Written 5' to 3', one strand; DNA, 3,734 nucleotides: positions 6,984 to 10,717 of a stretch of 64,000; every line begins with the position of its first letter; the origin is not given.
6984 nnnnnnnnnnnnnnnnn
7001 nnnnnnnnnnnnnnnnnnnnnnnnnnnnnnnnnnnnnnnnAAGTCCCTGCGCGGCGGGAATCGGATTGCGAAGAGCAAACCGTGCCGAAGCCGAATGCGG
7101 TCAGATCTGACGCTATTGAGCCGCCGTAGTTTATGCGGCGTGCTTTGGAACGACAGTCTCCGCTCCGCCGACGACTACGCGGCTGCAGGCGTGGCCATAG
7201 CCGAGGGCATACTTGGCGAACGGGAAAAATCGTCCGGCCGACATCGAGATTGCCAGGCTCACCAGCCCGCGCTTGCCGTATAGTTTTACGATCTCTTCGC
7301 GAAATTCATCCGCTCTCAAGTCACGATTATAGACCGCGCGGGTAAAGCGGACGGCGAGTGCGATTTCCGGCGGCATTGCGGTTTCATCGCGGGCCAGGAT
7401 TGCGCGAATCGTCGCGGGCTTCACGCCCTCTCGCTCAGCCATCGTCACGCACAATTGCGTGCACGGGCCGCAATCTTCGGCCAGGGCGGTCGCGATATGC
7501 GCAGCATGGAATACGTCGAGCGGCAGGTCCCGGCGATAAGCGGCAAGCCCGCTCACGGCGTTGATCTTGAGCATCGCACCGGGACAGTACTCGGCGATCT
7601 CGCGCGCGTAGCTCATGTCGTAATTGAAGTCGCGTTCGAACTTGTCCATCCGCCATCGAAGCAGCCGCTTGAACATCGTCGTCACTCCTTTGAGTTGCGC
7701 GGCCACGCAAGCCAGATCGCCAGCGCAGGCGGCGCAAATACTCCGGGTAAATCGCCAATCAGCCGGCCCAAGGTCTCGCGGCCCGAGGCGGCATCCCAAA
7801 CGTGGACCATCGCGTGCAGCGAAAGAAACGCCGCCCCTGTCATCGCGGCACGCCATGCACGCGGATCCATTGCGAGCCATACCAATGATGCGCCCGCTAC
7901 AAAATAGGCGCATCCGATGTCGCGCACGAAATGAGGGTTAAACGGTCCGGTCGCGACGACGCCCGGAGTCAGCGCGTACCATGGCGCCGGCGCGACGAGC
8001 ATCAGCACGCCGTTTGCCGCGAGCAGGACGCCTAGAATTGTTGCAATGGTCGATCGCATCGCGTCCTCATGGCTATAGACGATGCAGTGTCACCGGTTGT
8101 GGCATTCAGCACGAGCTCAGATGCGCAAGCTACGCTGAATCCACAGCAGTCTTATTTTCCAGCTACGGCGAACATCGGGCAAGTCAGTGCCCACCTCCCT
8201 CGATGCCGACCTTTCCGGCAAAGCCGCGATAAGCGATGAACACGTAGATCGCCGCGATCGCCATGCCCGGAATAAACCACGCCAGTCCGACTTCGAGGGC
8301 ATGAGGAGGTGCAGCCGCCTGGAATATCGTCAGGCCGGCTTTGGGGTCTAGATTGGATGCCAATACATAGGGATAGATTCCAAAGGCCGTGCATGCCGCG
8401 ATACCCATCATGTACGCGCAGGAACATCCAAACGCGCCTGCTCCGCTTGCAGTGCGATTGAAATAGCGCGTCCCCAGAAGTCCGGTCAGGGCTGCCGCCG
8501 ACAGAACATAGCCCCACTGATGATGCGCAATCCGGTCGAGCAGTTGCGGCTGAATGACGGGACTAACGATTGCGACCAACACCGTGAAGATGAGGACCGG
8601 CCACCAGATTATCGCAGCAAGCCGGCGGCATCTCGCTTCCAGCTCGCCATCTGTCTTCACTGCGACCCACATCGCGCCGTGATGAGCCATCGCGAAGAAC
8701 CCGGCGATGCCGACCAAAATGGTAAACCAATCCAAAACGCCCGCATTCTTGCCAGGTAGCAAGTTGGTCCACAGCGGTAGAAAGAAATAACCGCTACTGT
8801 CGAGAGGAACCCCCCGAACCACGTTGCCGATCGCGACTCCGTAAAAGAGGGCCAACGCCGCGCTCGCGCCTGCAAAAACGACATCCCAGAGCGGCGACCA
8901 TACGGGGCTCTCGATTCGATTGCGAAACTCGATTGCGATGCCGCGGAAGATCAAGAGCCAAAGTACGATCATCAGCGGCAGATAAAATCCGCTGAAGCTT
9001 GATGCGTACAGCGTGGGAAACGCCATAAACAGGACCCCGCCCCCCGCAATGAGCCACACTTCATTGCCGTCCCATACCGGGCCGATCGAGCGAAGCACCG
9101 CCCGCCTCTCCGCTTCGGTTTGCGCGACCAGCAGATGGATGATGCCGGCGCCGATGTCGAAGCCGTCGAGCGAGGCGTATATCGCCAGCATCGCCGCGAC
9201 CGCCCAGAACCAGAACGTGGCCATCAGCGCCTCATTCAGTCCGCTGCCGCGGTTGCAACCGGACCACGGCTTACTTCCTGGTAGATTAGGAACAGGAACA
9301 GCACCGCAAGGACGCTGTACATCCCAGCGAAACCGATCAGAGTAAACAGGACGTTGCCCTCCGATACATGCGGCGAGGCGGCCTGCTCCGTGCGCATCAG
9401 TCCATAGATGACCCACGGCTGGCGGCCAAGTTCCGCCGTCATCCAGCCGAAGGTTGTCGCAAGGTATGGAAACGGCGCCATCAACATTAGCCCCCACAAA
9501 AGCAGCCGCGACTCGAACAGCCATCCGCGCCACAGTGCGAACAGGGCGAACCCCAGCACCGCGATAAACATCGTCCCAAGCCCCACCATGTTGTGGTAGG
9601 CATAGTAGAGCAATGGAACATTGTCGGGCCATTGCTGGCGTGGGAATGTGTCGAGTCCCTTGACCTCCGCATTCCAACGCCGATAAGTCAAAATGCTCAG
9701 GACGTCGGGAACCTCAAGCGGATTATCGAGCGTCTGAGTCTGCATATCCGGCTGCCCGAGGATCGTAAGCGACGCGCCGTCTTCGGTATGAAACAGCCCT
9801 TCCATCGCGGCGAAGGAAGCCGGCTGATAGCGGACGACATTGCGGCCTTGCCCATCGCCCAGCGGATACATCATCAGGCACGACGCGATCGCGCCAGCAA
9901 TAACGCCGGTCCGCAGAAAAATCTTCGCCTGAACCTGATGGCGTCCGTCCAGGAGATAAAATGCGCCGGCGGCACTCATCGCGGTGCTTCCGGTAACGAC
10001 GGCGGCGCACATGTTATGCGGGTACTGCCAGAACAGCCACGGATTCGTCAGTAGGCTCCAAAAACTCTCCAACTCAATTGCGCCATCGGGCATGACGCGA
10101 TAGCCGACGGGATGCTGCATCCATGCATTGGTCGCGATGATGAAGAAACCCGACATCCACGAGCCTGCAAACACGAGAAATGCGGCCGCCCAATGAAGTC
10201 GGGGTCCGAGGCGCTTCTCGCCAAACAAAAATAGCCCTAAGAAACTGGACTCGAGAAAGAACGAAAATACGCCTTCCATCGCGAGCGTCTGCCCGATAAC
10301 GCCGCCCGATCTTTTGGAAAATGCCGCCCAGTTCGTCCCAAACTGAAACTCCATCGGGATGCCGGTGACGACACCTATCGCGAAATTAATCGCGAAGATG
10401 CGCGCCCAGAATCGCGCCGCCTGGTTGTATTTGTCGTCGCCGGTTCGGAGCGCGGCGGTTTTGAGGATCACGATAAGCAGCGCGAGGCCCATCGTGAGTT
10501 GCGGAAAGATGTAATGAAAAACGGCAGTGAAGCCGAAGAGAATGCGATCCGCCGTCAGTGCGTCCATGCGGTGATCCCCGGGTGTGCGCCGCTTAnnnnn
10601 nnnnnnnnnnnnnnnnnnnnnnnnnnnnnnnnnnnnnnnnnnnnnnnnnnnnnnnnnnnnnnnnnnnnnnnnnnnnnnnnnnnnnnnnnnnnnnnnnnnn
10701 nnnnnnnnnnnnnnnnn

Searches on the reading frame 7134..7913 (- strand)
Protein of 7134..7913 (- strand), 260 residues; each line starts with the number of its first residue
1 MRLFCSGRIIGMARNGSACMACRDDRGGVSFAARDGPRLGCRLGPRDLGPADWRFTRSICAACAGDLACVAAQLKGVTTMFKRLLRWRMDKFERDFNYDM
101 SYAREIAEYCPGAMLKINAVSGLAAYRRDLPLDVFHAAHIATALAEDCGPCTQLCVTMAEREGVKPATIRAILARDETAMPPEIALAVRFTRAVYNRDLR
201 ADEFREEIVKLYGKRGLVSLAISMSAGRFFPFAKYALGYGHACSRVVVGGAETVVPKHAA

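Call 22: search_protein_families(library=pfam, proteins=[window:7134-7913:-], max_evalue=0.001)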
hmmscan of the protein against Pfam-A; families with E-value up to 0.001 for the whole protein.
window:7134-7913:- (260 aa): 1 family
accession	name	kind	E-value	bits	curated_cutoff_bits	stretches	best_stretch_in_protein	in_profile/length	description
PF02627.25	CMD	-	6.7e-05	23.3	23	1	115-177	5-67/84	Carboxymuconolactone decarboxylase family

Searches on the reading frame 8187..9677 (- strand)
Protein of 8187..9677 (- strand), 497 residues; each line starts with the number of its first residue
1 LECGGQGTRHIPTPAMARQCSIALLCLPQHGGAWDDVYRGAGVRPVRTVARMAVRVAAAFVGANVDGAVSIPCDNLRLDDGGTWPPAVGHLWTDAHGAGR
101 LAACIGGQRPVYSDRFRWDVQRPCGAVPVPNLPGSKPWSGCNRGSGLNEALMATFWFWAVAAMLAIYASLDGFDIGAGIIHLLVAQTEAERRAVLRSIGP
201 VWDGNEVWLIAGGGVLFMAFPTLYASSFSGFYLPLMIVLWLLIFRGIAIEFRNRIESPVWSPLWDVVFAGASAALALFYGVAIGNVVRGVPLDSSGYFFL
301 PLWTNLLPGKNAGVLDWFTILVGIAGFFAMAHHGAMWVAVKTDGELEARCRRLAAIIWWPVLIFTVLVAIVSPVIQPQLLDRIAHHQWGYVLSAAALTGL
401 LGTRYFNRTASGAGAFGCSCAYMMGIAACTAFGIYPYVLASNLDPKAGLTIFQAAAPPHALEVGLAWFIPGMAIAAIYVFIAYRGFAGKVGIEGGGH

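Call 22: search_protein_families(library=pfam, proteins=[window:8187-9677:-], max_evalue=0.001)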
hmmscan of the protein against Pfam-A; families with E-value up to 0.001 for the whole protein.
window:8187-9677:- (497 aa): 1 family
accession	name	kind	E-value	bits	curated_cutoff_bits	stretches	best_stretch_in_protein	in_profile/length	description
PF02322.20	Cyt_bd_oxida_II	-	4.6e-82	276.2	35.6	1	152-486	1-302/302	Cytochrome bd terminal oxidase subunit II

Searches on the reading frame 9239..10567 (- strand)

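Call 22: search_protein_families(library=pfam, proteins=[window:9239-10567:-], max_evalue=0.001)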
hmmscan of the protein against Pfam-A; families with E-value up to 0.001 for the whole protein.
window:9239-10567:- (443 aa): 1 family
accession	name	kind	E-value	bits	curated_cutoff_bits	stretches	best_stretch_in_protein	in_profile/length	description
PF01654.22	Cyt_bd_oxida_I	-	1.1e-150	502.4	26.2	1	8-436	3-418/418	Cytochrome bd terminal oxidase subunit I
